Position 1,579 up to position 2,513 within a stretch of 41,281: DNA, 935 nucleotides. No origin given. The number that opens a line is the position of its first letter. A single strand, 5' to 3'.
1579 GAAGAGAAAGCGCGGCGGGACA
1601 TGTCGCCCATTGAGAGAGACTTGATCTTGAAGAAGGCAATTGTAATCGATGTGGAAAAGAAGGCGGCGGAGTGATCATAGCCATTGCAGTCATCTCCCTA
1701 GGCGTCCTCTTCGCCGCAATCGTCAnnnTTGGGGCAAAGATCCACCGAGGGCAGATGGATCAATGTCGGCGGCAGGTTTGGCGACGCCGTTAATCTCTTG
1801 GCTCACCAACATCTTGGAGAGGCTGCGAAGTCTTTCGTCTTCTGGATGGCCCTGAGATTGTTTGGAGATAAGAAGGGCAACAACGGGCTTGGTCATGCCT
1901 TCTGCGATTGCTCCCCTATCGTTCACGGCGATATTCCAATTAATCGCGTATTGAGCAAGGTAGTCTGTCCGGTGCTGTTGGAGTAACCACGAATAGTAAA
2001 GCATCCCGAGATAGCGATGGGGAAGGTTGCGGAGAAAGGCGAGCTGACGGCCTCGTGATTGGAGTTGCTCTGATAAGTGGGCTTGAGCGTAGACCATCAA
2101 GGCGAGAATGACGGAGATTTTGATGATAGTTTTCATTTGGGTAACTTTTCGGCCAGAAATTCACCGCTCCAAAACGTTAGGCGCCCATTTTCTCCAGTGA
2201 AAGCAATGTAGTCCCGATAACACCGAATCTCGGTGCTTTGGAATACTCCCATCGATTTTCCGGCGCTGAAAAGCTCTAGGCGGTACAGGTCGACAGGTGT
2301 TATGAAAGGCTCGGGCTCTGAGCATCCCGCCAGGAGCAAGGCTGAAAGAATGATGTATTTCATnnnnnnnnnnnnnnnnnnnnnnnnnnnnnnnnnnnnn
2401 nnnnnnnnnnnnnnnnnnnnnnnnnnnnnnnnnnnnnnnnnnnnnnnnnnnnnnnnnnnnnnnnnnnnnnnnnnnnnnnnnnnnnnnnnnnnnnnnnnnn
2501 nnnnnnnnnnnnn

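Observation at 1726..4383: Six-gene translationally coupled envelope-modification operon at the moron position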

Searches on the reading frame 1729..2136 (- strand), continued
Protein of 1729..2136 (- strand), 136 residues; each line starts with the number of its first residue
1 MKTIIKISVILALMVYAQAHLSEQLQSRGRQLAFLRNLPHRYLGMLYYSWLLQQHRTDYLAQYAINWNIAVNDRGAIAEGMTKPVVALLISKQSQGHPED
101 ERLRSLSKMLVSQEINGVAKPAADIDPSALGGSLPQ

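Call 97: fold_search(model_id=the predicted structure, library=viral)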
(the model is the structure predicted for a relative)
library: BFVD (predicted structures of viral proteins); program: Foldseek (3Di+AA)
matches with E <= 10: 52; with E <= 0.001: 0
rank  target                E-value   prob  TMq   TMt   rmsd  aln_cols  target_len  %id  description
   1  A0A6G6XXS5            1.9e+00  0.16  0.32  0.34   8.8       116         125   16  (no name in the UniProt tables at hand)
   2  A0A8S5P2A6            2.4e+00  0.09  0.28  0.09  18.5       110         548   22  Superfamily I DNA and RNA helicase [Myoviridae sp. ctakU3]
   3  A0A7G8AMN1            2.9e+00  0.13  0.33  0.33  21.6       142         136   13  (no name in the UniProt tables at hand)
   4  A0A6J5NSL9            3.3e+00  0.10  0.25  0.11   8.1        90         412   12  Glycosyltransferase 2-like [uncultured Caudovirales phage]
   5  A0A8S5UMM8            3.5e+00  0.13  0.34  0.40   6.4       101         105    9  Uncharacterized protein [Myoviridae sp. ctCo31]
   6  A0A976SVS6            3.7e+00  0.13  0.25  0.21   9.9        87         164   14  (no name in the UniProt tables at hand)
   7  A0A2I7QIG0            3.7e+00  0.12  0.25  0.27  13.1        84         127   17  (no name in the UniProt tables at hand)
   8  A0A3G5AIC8            3.7e+00  0.08  0.26  0.27  15.2       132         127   12  Uncharacterized protein [Sylvanvirus sp.]
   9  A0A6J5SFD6            4.1e+00  0.07  0.29  0.07  22.0       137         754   15  Uncharacterized protein [uncultured Caudovirales phage]
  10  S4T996                4.6e+00  0.11  0.29  0.25   5.4        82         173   17  Structural protein [Staphylococcus phage vB_SauM_Remus]
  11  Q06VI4                4.9e+00  0.09  0.27  0.38   6.1        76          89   17  (no name in the UniProt tables at hand)
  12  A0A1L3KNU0            4.9e+00  0.06  0.28  0.06  13.8       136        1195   14  (no name in the UniProt tables at hand)
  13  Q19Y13                5.2e+00  0.05  0.25  0.22  18.4       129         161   16  Uncharacterized protein [Mycobacterium phage Wildcat]
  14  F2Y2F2                5.5e+00  0.18  0.39  0.52   4.1        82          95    8  (no name in the UniProt tables at hand)
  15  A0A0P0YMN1            5.5e+00  0.02  0.16  0.17  12.8       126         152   19  (no name in the UniProt tables at hand)
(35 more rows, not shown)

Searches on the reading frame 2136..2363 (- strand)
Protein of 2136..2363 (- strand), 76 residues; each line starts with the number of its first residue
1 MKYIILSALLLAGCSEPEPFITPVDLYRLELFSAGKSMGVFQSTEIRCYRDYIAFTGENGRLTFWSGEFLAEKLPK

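Call 3: search_protein_families(library=pfam, proteins=[window:2136-2363:-], max_evalue=1)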
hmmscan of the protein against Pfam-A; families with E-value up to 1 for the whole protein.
window:2136-2363:- (76 aa): 1 family
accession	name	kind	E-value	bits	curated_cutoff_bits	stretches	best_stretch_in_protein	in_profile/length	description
PF08139.17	LPAM_1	-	0.12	13.3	20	1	4-15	7-18/18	Prokaryotic membrane lipoprotein lipid attachment site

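Call 4: search_protein_families(library=phrogs, proteins=[window:2136-2363:-], max_evalue=1)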
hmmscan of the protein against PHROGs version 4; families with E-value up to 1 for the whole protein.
window:2136-2363:- (76 aa): 5 families
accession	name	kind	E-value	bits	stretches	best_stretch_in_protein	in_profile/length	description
phrog_6073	-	lysis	0.043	15.1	1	1-20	4-23/67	Rz-like spanin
phrog_15849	-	unknown function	0.16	13.1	1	2-22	3-23/94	-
phrog_1119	-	moron, auxiliary metabolic gene and host takeover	0.18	13.3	1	1-19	1-24/78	Cor superinfection exclusion protein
phrog_812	-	lysis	0.24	12.6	1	2-20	5-23/102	Rz-like spanin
phrog_27783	-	unknown function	0.42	12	1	1-17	1-17/88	-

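Call 47: search_protein_families(library=ncbifam, proteins=[window:2136-2363:-], max_evalue=1)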
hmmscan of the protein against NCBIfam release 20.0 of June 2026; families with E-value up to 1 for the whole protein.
window:2136-2363:- (76 aa): 1 family
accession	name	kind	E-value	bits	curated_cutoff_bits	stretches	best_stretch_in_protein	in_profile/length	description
NF033894.1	Eex_IncN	subfamily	0.22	11.5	33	1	3-25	3-26/65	EexN family lipoprotein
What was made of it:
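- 2133..2363 (-): g5: 76-aa predicted lipoprotein (lipobox LLAG|C). It is variable cargo. All family hits are weak and confined to the signal peptide: LPAM_1 E 0.12, Rz-like 0.043, Cor 0.18, EexN 0.22 (calls 3, 4, 47).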

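Call 48: search_protein_families(library=padloc, proteins=[window:2136-2363:-], max_evalue=1)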
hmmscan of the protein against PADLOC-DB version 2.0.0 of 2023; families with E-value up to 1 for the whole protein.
window:2136-2363:- (76 aa): 0 families
